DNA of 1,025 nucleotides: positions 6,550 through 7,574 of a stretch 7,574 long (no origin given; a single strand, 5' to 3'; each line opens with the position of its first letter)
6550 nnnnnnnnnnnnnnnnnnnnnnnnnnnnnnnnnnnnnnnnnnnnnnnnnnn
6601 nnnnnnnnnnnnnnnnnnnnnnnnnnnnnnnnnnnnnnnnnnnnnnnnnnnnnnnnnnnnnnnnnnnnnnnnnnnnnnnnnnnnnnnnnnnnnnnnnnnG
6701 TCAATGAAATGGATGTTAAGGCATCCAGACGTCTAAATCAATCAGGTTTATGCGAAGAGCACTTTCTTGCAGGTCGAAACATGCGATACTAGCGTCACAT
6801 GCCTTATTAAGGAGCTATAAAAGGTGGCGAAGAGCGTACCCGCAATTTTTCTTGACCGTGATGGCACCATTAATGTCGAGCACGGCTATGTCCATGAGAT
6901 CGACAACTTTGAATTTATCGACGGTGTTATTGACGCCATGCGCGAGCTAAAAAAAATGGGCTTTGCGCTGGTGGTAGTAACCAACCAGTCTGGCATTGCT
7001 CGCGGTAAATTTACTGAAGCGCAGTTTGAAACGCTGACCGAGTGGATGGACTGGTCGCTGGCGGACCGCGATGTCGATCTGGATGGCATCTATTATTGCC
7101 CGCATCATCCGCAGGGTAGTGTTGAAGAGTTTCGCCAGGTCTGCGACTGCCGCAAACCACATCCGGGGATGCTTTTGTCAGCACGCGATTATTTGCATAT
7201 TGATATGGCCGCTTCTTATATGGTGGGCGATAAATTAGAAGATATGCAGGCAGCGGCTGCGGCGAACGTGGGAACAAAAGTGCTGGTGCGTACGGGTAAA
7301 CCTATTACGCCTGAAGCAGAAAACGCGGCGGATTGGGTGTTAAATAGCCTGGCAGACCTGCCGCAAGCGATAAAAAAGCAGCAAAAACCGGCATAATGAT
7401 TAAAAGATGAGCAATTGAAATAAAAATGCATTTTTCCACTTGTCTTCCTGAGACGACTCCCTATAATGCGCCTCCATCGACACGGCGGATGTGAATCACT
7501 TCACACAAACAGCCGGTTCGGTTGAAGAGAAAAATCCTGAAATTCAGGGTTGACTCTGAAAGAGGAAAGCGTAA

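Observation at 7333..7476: rRNA P1 upstream activating region overlaps the gmhB 3' end; candidate Fis site I straddles the gmhB stop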

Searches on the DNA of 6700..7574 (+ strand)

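Call 3: search_dna_similar(query=window:6700-7574:+, collection=ecoli_genomes, mode=near, max_rows=20, rows=spread)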
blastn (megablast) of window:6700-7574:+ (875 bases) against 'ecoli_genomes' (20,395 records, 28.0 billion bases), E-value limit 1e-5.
Records with a match: 5433; places in all: 16271; records where one place covers at least 80% of the query: 5425.
Genomes with a match: 5426 of 5426; with a place that covers at least 80% of the query: 5425. Places per genome that has any: lowest 2, median 3, highest 6. On chromosomes: 16265 places; on plasmids: 6.
Best place of each record, by identity: >=99% 755; 95-99% 4677; 80-90% 1.
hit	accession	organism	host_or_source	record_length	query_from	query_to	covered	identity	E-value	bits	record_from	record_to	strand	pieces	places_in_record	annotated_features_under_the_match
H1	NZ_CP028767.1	Escherichia coli strain A7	Orangutan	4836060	1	875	100%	100.0%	0e+0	1616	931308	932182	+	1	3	gmhB: D-glycero-beta-D-manno-heptose 1,7-bisphosphate 7-phosphatase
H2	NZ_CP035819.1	Escherichia coli strain WS3294A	Homo sapiens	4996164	1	875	100%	99.8%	0e+0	1605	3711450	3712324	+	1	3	gmhB: D-glycero-beta-D-manno-heptose 1,7-bisphosphate 7-phosphatase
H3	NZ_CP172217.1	Escherichia coli strain GF4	chicken meat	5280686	1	875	100%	99.1%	0e+0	1572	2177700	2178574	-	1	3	gmhB: D-glycero-beta-D-manno-heptose 1,7-bisphosphate 7-phosphatase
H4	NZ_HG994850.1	Escherichia coli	Homo sapiens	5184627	1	875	100%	99.0%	0e+0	1567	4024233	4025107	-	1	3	gmhB: D-glycero-beta-D-manno-heptose 1,7-bisphosphate 7-phosphatase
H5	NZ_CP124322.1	Escherichia coli strain AVS0717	wastewater treatment plant efflux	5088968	1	875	100%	98.9%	0e+0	1561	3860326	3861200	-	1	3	gmhB: D-glycero-beta-D-manno-heptose 1,7-bisphosphate 7-phosphatase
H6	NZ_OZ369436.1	Escherichia coli strain Esc28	not applicable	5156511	1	875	100%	98.9%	0e+0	1561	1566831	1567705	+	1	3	gmhB: D-glycero-beta-D-manno-heptose 1,7-bisphosphate 7-phosphatase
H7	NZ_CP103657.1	Escherichia coli strain 3150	Homo sapiens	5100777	1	875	100%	98.7%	0e+0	1555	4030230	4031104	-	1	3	gmhB: D-glycero-beta-D-manno-heptose 1,7-bisphosphate 7-phosphatase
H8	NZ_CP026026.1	Escherichia coli strain CAR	Essential oils isolation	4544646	1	875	100%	98.6%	0e+0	1550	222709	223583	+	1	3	gmhB: D-glycero-beta-D-manno-heptose 1,7-bisphosphate 7-phosphatase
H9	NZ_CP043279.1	Escherichia coli strain WCHEC025157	Homo sapiens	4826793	1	875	100%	98.6%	0e+0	1550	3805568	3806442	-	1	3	gmhB: D-glycero-beta-D-manno-heptose 1,7-bisphosphate 7-phosphatase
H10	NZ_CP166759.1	Escherichia coli strain CRE389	Homo sapiens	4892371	1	875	100%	98.6%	0e+0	1550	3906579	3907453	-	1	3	gmhB: D-glycero-beta-D-manno-heptose 1,7-bisphosphate 7-phosphatase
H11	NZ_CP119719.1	Escherichia coli strain IZSBS22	missing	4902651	1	875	100%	98.6%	0e+0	1550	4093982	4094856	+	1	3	gmhB: D-glycero-beta-D-manno-heptose 1,7-bisphosphate 7-phosphatase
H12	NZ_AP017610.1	Escherichia coli strain 20Ec-P-124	Sus scrofa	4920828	2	875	100%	98.6%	0e+0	1548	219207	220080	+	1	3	gmhB: D-glycero-beta-D-manno-heptose 1,7-bisphosphate 7-phosphatase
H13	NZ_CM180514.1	Escherichia coli strain E8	Homo sapiens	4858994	1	875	100%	98.5%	0e+0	1544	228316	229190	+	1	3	gmhB: D-glycero-beta-D-manno-heptose 1,7-bisphosphate 7-phosphatase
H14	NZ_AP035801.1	Escherichia coli strain E. coli JCM:5491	missing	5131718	1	875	100%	98.4%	0e+0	1539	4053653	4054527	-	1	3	gmhB: D-glycero-beta-D-manno-heptose 1,7-bisphosphate 7-phosphatase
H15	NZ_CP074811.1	Escherichia coli strain 7_56_38A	bovine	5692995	1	875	100%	98.2%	0e+0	1528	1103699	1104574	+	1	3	gmhB: D-glycero-beta-D-manno-heptose 1,7-bisphosphate 7-phosphatase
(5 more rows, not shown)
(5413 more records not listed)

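Call 6: get_annotated_region(hit=H1, flank=2500)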
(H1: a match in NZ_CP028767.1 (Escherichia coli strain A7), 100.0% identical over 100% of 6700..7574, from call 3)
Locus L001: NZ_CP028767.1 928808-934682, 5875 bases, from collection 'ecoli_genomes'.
description: Escherichia coli strain A7 chromosome, complete genome
organism: Escherichia coli strain A7 (NCBI taxid 562)
replicon: chromosome; assembly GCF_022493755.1
host: Orangutan; source: feces; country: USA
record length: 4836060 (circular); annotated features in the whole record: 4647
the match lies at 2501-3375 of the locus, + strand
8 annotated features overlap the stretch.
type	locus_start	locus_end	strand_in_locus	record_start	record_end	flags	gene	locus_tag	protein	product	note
CDS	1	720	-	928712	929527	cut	metQ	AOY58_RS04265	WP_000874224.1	methionine ABC transporter substrate-binding lipoprotein MetQ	-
CDS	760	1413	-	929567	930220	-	metI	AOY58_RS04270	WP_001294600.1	methionine ABC transporter permease MetI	-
CDS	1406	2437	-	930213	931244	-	metN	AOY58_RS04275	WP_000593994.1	methionine ABC transporter ATP-binding protein MetN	-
CDS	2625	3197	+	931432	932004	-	gmhB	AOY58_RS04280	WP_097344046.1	D-glycero-beta-D-manno-heptose 1,7-bisphosphate 7-phosphatase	-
rRNA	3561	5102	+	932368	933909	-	-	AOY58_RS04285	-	16S ribosomal RNA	-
tRNA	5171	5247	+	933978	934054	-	-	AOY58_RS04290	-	tRNA-Ile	-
tRNA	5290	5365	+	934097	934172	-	-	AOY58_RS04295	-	tRNA-Ala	-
rRNA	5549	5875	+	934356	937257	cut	-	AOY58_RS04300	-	23S ribosomal RNA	-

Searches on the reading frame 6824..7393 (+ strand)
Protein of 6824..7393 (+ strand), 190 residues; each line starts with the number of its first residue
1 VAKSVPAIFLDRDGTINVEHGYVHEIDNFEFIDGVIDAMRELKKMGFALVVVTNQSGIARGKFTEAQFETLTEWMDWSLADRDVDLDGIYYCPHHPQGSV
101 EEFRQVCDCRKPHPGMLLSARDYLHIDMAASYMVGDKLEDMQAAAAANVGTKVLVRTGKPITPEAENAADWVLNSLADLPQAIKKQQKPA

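Call 5: search_protein_families(proteins=[window:6824-7393:+], library=ncbifam)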
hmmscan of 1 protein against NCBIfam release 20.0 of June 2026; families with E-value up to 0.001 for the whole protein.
window:6824-7393:+ (190 aa): 22 families
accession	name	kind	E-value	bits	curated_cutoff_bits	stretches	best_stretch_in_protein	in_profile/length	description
TIGR00213.1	GmhB_yaeD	subfamily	7.1e-100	331.9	149.6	1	6-181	2-176/176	D-glycero-beta-D-manno-heptose 1,7-bisphosphate 7-phosphatase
NF006506.0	PRK08942.1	equivalog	4.9e-85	283.6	178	1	4-187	2-181/182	D-glycero-beta-D-manno-heptose 1,7-bisphosphate 7-phosphatase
NF050049.1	HBPPhtaseGmhB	domain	2.5e-44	151.1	250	1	7-157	5-146/171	D-glycero-alpha-D-manno-heptose-1,7-bisphosphate 7-phosphatase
TIGR01662.1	HAD-SF-IIIA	subfamily_domain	6.7e-38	130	44.6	1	7-155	2-138/141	HAD-IIIA family hydrolase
TIGR01656.1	Histidinol-ppas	subfamily_domain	1.2e-37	129.2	84.15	1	6-154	1-145/149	histidinol-phosphate phosphatase domain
NF005264.0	PRK06769.1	equivalog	1.8e-26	93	217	1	4-159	3-140/175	HAD-IIIA family hydrolase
NF003937.0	PRK05446.1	equivalog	1.7e-25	89.8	443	1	6-155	4-147/355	bifunctional histidinol-phosphatase/imidazoleglycerol-phosphate dehydratase HisB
TIGR01261.1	hisB_Nterm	equivalog_domain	3.2e-22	78.8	140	1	7-149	3-141/161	histidinol-phosphatase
NF009695.0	PRK13222.1-2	equivalog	1.1e-11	44.6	225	1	109-186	148-225/226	phosphoglycolate phosphatase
TIGR01449.2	PGP_bact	equivalog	3.7e-11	43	180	1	110-182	140-212/213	phosphoglycolate phosphatase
TIGR02253.1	CTE7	subfamily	1.4e-09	38.1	169.75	1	109-179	148-220/221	TIGR02253 family HAD-type hydrolase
NF009804.0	PRK13288.1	equivalog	6.3e-08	32.4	218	1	109-186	136-213/215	pyrophosphatase PpaX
TIGR01454.1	AHBA_synth_RP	hypoth_equivalog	3.6e-07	30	246.65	1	110-152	130-172/205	AHBA synthesis associated protein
TIGR01664.1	DNA-3'-Pase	equivalog_domain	5.9e-07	29.6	107.65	1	35-141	47-140/167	DNA 3'-phosphatase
NF009696.0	PRK13222.1-3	equivalog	3.5e-06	26.8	359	1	110-185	142-214/223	N-acetylmuramic acid 6-phosphate phosphatase MupP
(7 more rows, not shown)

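Call 22: find_related_loci(query=window:6824-7393:+, collection=genome_contigs, flank=1500)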
Query window:6824-7393:+ (190 aa) in genome_contigs; peptide patterns used: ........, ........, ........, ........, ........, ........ (x = any residue, [..] = any of these).
327 stretches matched a pattern; 297 encode a relative of the query (tblastn E <= 1e-3); the best 80 are kept; 80 distinct loci.
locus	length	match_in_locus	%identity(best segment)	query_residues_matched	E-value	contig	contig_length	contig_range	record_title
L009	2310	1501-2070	98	1-190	5e-134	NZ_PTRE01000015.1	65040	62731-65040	Escherichia sp. MOD1-EC7003 MOD1-EC7003_15_length_65041_cov_120, whole genome shotgun sequence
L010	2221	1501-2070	99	1-190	1e-134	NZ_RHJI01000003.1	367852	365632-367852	Escherichia sp. E1V33 1V33_3_consensus, whole genome shotgun sequence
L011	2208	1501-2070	98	1-190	5e-134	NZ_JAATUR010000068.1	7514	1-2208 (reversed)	Escherichia coli strain SCPM-O-B-8794 68length=7514, whole genome shotgun sequence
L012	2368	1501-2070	98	1-190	5e-133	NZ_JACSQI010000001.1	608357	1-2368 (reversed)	Escherichia whittamii strain Sa2BVA5 NODE_1_length_608357_cov_8.774854, whole genome shotgun sequence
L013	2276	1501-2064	96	1-188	2e-130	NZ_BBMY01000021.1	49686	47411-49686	Escherichia albertii NBRC 107761 = DSM 17582 strain NBRC 107761, whole genome shotgun sequence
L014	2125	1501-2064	94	1-188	2e-128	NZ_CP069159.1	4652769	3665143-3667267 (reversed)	Citrobacter sp. R56 chromosome, complete genome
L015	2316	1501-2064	95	1-188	4e-128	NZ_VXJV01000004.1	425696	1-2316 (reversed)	Salmonella enterica subsp. diarizonae strain CCUG 30040T contig_0000004, whole genome shotgun sequence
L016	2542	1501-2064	94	1-188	2e-126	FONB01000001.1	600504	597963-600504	Kosakonia sp. S29 genome assembly, contig: Ga0075254_101, whole genome shotgun sequence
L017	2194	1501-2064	94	1-188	3e-127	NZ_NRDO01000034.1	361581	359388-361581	Citrobacter sp. NCU1 contig_34, whole genome shotgun sequence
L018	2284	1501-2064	94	1-188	4e-127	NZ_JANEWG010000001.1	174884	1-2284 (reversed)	Citrobacter sp. Awk 4 510132-22-1, whole genome shotgun sequence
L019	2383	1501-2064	94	1-188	7e-127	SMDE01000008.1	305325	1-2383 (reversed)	Phytobacter diazotrophicus strain DSM 17806 Ga0244675_108, whole genome shotgun sequence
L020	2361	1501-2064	93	1-188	1e-126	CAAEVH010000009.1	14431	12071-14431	MAG TPA_asm: uncultured Raoultella sp., isolate HGM20637, WGS project CAAEVH010000000 data, contig: ERS608581_38_k95_147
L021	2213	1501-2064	93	1-188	5e-127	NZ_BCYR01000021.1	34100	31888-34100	Raoultella ornithinolytica NBRC 105727 = ATCC 31898 strain NBRC 105727, whole genome shotgun sequence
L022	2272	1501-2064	93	1-188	7e-126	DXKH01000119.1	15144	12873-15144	MAG TPA_asm: Citrobacter sp. isolate HRGM_Genome_0066 HRGM_Genome_0066_119, whole genome shotgun sequence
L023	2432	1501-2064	92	1-188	1e-125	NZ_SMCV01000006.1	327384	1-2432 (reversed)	Raoultella sp. BIGb0138 Ga0304797_106, whole genome shotgun sequence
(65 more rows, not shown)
